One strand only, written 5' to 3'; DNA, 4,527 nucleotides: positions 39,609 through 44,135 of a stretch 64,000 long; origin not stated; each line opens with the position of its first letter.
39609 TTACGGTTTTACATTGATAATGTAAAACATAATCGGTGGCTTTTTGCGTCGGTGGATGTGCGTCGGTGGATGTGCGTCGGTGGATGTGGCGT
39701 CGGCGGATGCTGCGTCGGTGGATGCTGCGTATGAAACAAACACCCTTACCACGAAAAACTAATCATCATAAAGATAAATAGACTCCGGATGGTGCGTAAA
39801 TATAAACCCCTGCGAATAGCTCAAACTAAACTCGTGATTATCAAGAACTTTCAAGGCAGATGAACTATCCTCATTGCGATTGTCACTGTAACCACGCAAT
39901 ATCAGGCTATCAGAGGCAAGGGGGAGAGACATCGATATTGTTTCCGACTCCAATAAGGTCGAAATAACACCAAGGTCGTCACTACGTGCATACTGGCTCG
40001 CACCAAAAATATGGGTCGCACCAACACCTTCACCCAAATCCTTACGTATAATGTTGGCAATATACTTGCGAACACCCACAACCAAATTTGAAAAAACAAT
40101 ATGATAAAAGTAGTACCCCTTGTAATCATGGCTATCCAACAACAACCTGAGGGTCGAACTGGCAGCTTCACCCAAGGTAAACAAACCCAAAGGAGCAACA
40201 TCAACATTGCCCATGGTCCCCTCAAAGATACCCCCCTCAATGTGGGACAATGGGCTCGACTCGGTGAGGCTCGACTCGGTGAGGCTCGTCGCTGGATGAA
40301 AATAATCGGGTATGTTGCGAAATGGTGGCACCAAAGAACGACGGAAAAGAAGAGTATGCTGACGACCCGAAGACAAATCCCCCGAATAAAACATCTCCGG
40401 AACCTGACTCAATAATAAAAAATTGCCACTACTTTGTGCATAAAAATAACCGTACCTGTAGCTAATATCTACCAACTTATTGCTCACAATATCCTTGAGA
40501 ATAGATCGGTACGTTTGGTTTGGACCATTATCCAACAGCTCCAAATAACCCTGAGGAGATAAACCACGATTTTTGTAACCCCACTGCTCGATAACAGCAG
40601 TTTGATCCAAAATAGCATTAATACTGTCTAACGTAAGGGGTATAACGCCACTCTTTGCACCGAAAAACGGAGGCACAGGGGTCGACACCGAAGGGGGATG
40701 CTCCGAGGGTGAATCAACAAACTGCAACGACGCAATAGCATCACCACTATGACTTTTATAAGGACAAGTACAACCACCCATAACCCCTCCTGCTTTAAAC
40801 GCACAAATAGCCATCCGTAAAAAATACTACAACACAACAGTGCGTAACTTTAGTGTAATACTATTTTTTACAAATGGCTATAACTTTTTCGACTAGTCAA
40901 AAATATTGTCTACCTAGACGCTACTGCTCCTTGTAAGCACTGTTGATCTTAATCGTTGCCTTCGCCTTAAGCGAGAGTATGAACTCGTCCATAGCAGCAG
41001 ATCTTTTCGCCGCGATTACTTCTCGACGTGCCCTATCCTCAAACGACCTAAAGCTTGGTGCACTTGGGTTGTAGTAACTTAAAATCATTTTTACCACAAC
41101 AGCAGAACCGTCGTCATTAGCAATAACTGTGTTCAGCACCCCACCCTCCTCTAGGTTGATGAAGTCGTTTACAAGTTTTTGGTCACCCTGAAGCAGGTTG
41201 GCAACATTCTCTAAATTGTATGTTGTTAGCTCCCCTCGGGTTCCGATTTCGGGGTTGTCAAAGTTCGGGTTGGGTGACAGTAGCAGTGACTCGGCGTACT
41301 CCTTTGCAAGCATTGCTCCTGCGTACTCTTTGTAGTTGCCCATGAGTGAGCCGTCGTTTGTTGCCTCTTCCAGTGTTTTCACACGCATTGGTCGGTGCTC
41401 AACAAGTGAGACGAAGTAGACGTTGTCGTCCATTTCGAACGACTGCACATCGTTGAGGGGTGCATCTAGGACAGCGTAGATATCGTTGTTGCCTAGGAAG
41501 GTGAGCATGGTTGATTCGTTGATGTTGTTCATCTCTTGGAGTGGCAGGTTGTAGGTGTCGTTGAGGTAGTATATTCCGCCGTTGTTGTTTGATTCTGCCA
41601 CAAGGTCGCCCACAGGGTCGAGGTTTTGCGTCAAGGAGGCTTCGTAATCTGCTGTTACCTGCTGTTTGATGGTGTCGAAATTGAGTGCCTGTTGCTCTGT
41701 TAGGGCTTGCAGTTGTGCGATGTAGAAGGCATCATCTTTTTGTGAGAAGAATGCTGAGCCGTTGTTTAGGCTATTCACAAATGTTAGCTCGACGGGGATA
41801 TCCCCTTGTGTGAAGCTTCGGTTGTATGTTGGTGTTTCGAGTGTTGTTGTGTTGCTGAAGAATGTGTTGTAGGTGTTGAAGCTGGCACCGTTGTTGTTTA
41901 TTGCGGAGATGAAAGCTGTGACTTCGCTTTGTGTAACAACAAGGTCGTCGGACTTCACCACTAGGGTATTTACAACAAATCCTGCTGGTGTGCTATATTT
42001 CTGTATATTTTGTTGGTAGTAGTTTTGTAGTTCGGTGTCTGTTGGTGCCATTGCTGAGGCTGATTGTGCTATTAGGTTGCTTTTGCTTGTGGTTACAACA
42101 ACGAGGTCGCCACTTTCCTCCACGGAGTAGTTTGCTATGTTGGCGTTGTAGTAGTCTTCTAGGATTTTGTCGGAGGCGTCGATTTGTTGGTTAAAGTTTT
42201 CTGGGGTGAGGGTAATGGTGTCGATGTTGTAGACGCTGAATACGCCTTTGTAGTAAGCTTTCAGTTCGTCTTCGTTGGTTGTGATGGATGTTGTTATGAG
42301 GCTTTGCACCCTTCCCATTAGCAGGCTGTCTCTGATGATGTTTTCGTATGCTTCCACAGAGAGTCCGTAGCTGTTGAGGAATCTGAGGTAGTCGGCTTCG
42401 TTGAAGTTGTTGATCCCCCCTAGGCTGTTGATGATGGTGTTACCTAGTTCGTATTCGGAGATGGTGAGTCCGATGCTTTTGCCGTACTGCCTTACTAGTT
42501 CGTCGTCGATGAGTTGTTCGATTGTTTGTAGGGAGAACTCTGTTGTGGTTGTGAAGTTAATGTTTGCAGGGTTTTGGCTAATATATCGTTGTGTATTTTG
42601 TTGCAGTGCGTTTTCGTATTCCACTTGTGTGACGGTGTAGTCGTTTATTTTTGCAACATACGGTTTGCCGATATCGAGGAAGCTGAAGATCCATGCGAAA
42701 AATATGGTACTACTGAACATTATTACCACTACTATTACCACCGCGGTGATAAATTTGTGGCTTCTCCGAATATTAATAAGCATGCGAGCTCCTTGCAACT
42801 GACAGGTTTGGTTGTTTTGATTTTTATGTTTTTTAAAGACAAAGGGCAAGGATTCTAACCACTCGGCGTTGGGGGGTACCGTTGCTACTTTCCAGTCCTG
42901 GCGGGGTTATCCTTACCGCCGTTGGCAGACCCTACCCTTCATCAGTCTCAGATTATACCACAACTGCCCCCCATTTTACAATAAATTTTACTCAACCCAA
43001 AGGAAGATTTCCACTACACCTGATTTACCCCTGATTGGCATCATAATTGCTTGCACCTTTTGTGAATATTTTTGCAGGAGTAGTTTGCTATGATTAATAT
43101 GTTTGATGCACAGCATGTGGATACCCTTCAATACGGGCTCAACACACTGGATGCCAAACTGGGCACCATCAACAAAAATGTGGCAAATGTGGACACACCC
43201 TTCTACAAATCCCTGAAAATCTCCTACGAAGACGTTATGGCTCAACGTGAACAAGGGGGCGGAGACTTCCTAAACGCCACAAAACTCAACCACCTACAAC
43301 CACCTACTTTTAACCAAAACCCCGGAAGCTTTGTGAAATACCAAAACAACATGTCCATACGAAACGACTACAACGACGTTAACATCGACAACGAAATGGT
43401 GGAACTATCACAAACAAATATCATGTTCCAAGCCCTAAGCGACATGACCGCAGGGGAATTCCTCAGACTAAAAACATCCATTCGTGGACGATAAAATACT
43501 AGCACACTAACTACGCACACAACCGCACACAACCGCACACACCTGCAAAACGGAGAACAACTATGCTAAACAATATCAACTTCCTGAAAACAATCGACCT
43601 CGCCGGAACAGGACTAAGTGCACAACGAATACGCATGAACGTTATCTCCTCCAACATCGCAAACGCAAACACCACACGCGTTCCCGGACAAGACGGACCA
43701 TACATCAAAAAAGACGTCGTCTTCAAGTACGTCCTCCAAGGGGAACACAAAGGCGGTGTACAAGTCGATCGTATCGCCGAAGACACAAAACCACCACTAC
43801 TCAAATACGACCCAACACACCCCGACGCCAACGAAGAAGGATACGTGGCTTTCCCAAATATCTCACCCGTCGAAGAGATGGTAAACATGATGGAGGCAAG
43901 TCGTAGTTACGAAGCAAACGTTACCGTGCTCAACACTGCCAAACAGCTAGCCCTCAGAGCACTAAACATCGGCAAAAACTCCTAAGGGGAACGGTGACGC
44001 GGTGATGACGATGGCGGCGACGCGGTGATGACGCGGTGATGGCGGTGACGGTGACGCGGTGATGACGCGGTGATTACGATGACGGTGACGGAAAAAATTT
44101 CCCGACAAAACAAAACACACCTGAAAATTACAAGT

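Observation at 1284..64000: Strong A/C versus G/T strand bias that flips polarity in kb-sized patches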

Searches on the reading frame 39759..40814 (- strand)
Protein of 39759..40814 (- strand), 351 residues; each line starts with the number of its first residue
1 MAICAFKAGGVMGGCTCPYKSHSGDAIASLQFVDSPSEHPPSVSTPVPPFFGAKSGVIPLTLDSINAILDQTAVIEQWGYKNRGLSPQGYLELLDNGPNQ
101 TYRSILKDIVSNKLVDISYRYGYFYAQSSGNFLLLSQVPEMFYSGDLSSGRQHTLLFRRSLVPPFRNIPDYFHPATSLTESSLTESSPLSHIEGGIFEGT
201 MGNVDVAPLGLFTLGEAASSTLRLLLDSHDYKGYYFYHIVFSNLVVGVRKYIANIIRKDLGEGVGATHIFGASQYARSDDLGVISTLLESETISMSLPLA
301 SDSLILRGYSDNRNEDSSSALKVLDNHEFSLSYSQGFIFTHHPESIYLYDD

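Call 8: search_protein_families(library=pfam, proteins=[window:39759-40814:-])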
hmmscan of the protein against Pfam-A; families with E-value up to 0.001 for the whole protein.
window:39759-40814:- (351 aa): 0 families

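Call 85: search_protein_families(library=ncbifam, proteins=[window:39759-40814:-], max_evalue=0.01)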
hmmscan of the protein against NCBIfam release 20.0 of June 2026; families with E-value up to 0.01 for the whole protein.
window:39759-40814:- (351 aa): 1 family
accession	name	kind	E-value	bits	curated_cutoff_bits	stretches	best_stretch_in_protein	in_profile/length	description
TIGR02082.1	metH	equivalog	0.0037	14.9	1010.85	1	42-139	908-1005/1182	methionine synthase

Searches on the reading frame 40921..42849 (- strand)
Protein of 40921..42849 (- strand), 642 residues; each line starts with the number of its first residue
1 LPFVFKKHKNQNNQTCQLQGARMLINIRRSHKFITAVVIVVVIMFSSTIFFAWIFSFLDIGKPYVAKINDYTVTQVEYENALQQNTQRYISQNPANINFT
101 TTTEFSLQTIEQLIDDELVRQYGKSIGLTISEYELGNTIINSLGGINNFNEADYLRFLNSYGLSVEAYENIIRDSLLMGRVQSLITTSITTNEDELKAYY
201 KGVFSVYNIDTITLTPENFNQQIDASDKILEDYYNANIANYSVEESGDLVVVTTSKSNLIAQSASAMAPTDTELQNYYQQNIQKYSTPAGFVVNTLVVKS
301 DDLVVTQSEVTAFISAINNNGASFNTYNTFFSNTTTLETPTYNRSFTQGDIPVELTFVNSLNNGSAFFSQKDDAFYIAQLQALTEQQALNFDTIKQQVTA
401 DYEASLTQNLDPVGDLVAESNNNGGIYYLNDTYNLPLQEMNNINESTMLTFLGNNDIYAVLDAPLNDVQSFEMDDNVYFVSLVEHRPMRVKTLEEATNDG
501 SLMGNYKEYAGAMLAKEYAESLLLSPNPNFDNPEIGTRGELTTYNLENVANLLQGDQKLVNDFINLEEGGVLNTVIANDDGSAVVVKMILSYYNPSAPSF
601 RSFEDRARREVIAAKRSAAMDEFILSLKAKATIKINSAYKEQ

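Call 8: search_protein_families(library=pfam, proteins=[window:40921-42849:-])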
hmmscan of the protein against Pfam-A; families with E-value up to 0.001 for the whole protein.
window:40921-42849:- (642 aa): 4 families
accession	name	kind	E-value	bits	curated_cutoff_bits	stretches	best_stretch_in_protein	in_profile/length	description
PF13624.11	SurA_N_3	-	3.2e-21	76.3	27.2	1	23-181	1-161/162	SurA-like N-terminal domain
PF13623.11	SurA_N_2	-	6.8e-16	58.9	28.5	1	26-141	3-121/145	SurA-like N-terminal domain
PF13145.12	Rotamase_2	-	3.5e-10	41.2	27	1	269-396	1-121/121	PPIC-type PPIASE domain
PF09312.16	SurA_N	-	1.5e-06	28.8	30.8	1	65-182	5-118/118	SurA N-terminal domain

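Call 13: find_encoding_contigs(protein=window:40921-42849:-, flank=10000, max_places=10)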
Protein window:40921-42849:- (642 aa): no gene with exactly this product is on record in the collection.

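Call 14: find_related_loci(query=window:40921-42849:-, collection=genome_contigs, flank=10000)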
Query window:40921-42849:- (642 aa) in genome_contigs; peptide patterns used: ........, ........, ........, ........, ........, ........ (x = any residue, [..] = any of these).
57 stretches matched a pattern; 1 encode a relative of the query (tblastn E <= 1e-3); 1 distinct loci.
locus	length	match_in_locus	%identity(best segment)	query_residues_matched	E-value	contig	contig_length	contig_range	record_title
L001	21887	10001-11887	91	14-642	0e+0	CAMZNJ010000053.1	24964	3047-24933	uncultured Deferribacteraceae bacterium isolate M_SnakePit_MAG_00002 genome assembly, contig: M_SnakePit_MAG_00002_00000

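Call 19: find_homologous_proteins(query=window:40921-42849:-)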
Query window:40921-42849:- (642 aa): 5 proteins with E <= 0.001 among 8000 candidates.
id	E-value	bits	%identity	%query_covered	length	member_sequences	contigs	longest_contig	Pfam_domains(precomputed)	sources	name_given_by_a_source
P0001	0.0e+0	1317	98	97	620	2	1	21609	PF13145.13,PF13624.12,PF13623.12,PF09312.17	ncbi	-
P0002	0.0e+0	1237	92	97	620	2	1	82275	PF13145.13,PF13624.12,PF13623.12,PF09312.17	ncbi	-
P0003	3.3e-12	64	25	41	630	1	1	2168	PF13145.13,PF00639.28,PF13624.12,PF13616.13,PF13623.12,PF09312.17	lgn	-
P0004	6.9e-6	43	23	39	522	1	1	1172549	PF13145.13,PF00639.28,PF13624.12,PF13616.13,PF13623.12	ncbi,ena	-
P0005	1.9e-4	39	23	44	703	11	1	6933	PF13145.13,PF00639.28,PF13624.12,PF13616.13,PF13623.12,PF09312.17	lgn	-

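Call 20: find_encoding_contigs(protein=P0001, flank=10000)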
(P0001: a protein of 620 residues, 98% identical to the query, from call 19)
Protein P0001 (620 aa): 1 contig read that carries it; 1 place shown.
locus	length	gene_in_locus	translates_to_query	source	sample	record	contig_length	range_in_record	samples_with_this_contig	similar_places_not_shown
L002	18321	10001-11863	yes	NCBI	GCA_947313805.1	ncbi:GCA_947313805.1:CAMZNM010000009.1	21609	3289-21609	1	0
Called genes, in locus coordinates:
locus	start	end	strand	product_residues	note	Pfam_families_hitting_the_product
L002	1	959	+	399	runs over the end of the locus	PF03631:Virul_fac_BrkB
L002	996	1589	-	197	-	-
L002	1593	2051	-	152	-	PF02050:FliJ (weak)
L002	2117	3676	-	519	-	-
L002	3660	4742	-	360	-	PF02108:FliH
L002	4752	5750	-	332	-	PF03448:MgtE_N (faint), PF14842:FliG_N, PF14841:FliG_M, PF01706:FliG_C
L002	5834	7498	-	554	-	PF01514:YscJ_FliF, PF08345:YscJ_FliF_C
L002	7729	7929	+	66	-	-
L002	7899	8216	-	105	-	PF02049:FliE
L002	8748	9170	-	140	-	PF00460:Flg_bb_rod, PF06429:Flg_bbr_C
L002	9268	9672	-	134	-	-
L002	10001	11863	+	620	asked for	PF13623:SurA_N_2, PF13624:SurA_N_3, PF09312:SurA_N (weak), PF13145:Rotamase_2 (weak)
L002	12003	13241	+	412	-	PF00805:Pentapeptide (weak), PF13599:Pentapeptide_4, PF00805:Pentapeptide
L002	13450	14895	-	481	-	PF01235:Na_Ala_symp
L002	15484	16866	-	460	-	PF03315:SDH_beta, PF03313:SDH_alpha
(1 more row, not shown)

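Call 21: find_encoding_contigs(protein=P0002, flank=10000)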
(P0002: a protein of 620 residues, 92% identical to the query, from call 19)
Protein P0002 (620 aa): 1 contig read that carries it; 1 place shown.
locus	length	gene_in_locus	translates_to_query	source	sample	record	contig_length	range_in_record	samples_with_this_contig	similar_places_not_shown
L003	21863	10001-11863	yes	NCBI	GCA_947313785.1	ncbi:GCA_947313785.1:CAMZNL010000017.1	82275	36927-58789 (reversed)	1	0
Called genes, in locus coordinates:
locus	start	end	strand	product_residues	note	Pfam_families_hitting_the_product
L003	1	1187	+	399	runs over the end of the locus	PF03631:Virul_fac_BrkB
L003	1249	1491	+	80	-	-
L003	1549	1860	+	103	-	-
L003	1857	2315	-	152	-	PF02050:FliJ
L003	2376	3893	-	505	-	PF02874:ATP-synt_ab_N (weak), PF00006:ATP-synt_ab, PF18269:T3SS_ATPase_C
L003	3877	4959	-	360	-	PF02108:FliH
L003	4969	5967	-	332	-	PF03448:MgtE_N (faint), PF14842:FliG_N, PF14841:FliG_M, PF01706:FliG_C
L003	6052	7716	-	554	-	PF01514:YscJ_FliF, PF08345:YscJ_FliF_C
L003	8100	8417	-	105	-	PF02049:FliE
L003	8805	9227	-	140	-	PF00460:Flg_bb_rod, PF06429:Flg_bbr_C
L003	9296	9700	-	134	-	-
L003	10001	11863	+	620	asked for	PF13623:SurA_N_2, PF13624:SurA_N_3, PF09312:SurA_N (weak), PF13145:Rotamase_2 (weak)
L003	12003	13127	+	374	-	PF00805:Pentapeptide (weak)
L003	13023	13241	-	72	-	-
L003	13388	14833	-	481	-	PF01235:Na_Ala_symp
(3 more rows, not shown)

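Call 85: search_protein_families(library=ncbifam, proteins=[window:40921-42783:-], max_evalue=0.01)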
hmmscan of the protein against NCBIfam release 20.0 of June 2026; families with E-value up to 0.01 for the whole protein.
window:40921-42783:- (620 aa): 3 families
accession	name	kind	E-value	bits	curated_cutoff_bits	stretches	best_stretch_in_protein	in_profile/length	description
NF008054.0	PRK10788.1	equivalog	3.5e-19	69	493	1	1-277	1-279/626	peptidylprolyl isomerase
NF000809.0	PRK00059.1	equivalog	2.1e-10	40.5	303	1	9-179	4-184/336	peptidylprolyl isomerase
NF008038.0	PRK10770.1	equivalog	1.7e-05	23.8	394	1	72-171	55-154/431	peptidylprolyl isomerase SurA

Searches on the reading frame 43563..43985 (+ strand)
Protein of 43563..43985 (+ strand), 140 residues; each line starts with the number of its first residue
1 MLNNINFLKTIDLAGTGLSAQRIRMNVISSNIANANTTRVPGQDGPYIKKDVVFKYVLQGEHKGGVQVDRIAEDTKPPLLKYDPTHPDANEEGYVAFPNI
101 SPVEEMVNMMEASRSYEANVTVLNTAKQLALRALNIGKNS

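Call 9: search_protein_families(library=pfam, proteins=[window:43563-43985:+])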
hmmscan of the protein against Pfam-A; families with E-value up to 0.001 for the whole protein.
window:43563-43985:+ (140 aa): 2 families
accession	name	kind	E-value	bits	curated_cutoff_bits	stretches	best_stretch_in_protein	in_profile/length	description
PF06429.18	Flg_bbr_C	-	4.8e-16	58.4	23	1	92-136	2-46/46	Flagellar basal body rod FlgEFG protein C-terminal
PF00460.25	Flg_bb_rod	-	1.7e-10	41.1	20.7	1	12-39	2-29/31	Flagella basal body rod protein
